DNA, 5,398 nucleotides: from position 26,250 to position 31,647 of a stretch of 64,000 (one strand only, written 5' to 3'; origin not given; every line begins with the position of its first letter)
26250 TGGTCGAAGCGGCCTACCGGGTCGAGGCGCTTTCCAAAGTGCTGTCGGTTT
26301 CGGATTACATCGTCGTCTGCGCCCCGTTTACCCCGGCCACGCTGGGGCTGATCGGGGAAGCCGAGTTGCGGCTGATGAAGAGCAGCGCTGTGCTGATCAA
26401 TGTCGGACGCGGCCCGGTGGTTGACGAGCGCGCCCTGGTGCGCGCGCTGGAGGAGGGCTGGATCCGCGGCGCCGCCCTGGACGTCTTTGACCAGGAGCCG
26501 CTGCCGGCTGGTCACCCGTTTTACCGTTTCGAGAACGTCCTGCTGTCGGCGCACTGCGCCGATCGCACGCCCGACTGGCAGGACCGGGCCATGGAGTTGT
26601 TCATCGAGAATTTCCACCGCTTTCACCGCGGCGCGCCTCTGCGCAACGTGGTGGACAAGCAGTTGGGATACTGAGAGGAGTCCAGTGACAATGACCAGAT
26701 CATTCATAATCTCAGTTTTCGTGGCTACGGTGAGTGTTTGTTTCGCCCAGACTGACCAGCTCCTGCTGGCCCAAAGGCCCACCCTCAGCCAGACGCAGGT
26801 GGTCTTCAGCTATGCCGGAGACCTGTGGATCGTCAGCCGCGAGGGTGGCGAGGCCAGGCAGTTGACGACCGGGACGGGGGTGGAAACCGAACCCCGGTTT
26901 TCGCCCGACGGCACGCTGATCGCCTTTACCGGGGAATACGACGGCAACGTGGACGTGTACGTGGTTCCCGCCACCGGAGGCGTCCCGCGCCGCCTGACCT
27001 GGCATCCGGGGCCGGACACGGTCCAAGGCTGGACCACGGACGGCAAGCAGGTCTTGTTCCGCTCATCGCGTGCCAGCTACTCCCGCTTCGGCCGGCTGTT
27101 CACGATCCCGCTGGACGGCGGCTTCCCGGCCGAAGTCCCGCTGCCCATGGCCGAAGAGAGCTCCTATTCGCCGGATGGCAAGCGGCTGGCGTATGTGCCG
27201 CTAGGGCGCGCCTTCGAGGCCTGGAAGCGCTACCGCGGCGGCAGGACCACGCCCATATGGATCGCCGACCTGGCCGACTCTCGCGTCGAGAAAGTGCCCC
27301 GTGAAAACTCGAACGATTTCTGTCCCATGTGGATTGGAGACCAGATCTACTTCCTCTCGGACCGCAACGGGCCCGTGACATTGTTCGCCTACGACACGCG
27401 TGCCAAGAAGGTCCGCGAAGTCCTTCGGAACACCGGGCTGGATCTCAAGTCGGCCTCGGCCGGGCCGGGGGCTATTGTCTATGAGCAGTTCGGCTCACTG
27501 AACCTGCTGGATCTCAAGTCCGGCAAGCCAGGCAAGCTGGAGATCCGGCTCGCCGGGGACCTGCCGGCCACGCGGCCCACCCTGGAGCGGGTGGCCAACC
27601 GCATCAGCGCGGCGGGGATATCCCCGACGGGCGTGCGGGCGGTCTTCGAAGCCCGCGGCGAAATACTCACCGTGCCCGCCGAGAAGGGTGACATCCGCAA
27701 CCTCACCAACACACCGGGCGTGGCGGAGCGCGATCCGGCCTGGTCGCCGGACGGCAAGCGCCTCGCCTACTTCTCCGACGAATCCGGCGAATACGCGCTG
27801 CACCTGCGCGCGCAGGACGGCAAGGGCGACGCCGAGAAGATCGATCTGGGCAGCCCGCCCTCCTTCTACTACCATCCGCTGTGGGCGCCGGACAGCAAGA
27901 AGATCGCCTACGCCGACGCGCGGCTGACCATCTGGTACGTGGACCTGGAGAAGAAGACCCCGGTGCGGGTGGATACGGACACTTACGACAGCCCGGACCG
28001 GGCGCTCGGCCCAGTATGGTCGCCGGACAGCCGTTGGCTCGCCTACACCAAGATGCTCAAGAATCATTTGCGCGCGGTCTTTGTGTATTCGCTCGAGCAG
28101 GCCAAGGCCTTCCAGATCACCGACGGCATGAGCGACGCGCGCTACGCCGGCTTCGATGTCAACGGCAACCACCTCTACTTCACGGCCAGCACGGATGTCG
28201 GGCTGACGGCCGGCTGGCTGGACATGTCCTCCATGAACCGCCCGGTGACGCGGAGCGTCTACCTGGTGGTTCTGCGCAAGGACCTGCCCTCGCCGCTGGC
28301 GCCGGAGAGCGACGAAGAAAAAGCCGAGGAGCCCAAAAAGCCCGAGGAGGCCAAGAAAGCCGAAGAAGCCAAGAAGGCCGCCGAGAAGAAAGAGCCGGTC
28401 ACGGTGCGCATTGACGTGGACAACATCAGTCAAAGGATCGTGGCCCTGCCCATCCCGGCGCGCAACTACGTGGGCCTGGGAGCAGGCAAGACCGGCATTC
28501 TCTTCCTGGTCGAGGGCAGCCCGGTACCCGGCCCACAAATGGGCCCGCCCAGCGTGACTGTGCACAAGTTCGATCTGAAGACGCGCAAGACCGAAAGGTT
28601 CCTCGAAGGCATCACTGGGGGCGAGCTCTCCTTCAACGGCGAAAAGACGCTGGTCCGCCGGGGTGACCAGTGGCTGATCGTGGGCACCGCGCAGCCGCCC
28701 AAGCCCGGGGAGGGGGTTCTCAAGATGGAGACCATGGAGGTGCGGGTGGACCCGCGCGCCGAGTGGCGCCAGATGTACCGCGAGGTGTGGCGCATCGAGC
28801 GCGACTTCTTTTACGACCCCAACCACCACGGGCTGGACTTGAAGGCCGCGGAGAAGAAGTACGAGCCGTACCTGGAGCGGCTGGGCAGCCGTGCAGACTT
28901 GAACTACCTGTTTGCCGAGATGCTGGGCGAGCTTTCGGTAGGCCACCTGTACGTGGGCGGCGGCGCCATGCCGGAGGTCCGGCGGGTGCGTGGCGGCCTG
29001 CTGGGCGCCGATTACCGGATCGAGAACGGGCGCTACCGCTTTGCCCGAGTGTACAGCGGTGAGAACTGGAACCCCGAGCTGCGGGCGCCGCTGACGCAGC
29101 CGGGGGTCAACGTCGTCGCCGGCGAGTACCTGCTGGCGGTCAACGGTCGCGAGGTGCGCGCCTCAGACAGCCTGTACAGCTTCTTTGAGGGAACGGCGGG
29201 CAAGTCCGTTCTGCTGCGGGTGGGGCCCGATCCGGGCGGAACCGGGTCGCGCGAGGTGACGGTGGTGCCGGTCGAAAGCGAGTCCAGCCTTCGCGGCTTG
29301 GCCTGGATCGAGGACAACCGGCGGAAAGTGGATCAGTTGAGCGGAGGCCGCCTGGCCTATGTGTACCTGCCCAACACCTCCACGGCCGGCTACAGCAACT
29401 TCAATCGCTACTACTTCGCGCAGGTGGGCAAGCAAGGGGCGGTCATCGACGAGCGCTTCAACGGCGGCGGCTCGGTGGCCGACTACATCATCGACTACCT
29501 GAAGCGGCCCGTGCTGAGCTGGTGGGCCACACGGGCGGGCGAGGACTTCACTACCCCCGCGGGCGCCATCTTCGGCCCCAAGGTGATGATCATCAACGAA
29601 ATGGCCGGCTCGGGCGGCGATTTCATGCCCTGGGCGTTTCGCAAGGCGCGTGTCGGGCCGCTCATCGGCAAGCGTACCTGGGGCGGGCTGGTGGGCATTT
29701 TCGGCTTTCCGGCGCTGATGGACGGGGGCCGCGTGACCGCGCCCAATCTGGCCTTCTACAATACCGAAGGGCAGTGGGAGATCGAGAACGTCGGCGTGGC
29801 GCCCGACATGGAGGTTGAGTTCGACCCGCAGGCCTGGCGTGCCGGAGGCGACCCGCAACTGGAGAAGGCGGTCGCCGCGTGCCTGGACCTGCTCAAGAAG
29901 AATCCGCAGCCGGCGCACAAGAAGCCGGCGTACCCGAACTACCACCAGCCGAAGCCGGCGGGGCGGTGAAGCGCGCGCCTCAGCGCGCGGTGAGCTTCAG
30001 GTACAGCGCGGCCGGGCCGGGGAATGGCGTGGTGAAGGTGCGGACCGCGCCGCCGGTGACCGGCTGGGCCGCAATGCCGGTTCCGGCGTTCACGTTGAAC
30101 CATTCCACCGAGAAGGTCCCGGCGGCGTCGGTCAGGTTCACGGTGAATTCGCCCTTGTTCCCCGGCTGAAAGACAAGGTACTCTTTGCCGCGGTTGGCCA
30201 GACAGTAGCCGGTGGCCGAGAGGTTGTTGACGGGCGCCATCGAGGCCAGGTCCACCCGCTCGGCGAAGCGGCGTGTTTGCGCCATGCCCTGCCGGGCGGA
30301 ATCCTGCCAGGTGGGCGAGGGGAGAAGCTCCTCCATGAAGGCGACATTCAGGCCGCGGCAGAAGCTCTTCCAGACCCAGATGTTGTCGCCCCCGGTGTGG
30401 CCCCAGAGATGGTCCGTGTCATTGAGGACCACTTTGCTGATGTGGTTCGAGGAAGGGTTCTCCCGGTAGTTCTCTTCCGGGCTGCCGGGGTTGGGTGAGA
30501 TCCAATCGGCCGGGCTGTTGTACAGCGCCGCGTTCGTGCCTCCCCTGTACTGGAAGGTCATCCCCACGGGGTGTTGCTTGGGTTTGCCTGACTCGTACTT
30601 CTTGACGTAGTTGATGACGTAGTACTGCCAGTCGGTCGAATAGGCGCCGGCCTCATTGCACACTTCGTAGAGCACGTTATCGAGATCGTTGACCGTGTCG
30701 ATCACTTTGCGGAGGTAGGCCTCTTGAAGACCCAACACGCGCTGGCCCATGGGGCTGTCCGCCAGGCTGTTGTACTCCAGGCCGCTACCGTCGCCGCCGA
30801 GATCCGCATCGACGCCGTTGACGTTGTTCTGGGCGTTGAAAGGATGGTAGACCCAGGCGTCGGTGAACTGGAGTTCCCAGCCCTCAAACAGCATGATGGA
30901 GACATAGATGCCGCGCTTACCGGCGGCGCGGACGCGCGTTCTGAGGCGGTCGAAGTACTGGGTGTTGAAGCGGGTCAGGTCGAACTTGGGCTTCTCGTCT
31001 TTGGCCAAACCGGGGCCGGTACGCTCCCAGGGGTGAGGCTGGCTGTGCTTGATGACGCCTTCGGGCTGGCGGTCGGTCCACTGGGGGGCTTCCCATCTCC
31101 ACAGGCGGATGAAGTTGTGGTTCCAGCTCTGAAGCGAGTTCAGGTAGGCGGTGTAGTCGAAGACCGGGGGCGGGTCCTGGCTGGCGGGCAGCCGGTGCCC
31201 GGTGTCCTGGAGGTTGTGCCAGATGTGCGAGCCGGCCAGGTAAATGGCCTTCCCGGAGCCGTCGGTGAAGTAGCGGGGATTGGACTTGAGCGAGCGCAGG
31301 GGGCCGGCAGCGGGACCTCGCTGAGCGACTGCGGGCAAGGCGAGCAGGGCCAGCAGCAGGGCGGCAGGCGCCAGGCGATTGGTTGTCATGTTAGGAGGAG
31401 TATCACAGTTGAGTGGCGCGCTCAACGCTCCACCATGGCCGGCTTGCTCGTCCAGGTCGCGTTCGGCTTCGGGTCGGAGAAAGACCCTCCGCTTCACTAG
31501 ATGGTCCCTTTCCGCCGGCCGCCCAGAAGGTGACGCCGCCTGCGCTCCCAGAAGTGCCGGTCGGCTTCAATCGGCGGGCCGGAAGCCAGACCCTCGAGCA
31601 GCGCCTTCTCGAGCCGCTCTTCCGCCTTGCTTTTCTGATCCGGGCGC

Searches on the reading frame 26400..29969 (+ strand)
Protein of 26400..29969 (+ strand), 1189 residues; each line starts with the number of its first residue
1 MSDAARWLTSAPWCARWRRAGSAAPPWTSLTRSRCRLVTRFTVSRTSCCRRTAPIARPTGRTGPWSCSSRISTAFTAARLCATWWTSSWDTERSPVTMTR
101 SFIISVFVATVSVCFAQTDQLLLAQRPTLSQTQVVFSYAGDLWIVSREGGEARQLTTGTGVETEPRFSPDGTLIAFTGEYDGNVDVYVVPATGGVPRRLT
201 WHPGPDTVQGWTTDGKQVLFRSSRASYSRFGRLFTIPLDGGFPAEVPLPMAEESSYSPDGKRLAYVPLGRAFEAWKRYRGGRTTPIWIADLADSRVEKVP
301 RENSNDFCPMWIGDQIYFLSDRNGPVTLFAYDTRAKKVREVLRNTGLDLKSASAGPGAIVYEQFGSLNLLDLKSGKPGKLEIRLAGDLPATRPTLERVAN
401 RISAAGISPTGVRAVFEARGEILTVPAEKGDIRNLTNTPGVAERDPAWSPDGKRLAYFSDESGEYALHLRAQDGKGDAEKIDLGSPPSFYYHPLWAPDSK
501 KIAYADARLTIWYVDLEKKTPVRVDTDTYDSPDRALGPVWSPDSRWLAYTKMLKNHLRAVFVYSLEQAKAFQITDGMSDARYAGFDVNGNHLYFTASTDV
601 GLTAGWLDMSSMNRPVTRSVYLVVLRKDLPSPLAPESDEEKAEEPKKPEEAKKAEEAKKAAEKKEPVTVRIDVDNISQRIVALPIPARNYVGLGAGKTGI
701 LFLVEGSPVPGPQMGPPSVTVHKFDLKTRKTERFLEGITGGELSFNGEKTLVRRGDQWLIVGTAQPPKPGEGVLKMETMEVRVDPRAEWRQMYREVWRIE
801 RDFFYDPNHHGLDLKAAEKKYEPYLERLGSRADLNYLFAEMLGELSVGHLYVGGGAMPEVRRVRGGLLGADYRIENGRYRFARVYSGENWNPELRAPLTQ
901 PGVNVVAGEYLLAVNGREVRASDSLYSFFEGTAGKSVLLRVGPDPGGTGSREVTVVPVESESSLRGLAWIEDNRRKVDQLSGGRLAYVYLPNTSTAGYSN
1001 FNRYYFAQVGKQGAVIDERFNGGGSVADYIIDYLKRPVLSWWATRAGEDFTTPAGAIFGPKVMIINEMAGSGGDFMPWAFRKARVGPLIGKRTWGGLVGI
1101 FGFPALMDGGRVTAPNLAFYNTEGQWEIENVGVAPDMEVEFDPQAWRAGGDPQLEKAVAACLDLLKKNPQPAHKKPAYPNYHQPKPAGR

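Call 52: search_protein_families(library=pfam, proteins=[window:26400-29969:+], max_evalue=0.0001)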
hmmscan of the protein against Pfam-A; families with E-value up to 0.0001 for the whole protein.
window:26400-29969:+ (1189 aa): 5 families
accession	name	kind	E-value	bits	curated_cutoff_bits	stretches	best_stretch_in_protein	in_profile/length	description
PF07676.18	PD40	-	1.3e-31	108.3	20.9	2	433-465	2-34/38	WD40-like Beta Propeller Repeat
PF14685.13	PDZ_Tricorn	-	9.2e-24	83.7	25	1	866-955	1-88/88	Tricorn protease PDZ domain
PF14684.11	Tricorn_C1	-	6.8e-23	80.8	24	1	785-843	1-59/59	Tricorn protease C1 domain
PF03572.23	Peptidase_S41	-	5.1e-15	55.9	24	1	985-1139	2-165/165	Peptidase family S41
PF00930.27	DPPIV_N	-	1.6e-11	44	22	0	130-208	13-87/354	Dipeptidyl peptidase IV (DPP IV) N-terminal region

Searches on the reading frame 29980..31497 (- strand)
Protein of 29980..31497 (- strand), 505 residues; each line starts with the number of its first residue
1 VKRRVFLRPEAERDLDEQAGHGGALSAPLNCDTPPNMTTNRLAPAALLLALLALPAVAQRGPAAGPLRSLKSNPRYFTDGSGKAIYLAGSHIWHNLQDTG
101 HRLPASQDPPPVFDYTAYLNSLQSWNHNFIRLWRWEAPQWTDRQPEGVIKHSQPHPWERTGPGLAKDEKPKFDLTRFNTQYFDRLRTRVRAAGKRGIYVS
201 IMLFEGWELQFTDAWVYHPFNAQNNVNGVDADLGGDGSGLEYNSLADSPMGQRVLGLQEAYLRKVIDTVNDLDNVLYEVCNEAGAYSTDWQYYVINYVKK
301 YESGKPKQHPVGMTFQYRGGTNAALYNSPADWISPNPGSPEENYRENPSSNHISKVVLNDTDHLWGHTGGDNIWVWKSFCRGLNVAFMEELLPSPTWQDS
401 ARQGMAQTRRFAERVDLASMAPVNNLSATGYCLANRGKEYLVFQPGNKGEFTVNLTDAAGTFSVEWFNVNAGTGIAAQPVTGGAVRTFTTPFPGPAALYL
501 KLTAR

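Call 52: search_protein_families(library=pfam, proteins=[window:29980-31497:-], max_evalue=0.0001)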
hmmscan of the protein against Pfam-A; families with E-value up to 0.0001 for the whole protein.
window:29980-31497:- (505 aa): 1 family
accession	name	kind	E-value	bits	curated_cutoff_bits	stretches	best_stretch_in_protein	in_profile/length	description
PF19815.4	DUF6298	-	1.2e-09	38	28.1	1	155-314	207-369/487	Family of unknown function (DUF6298)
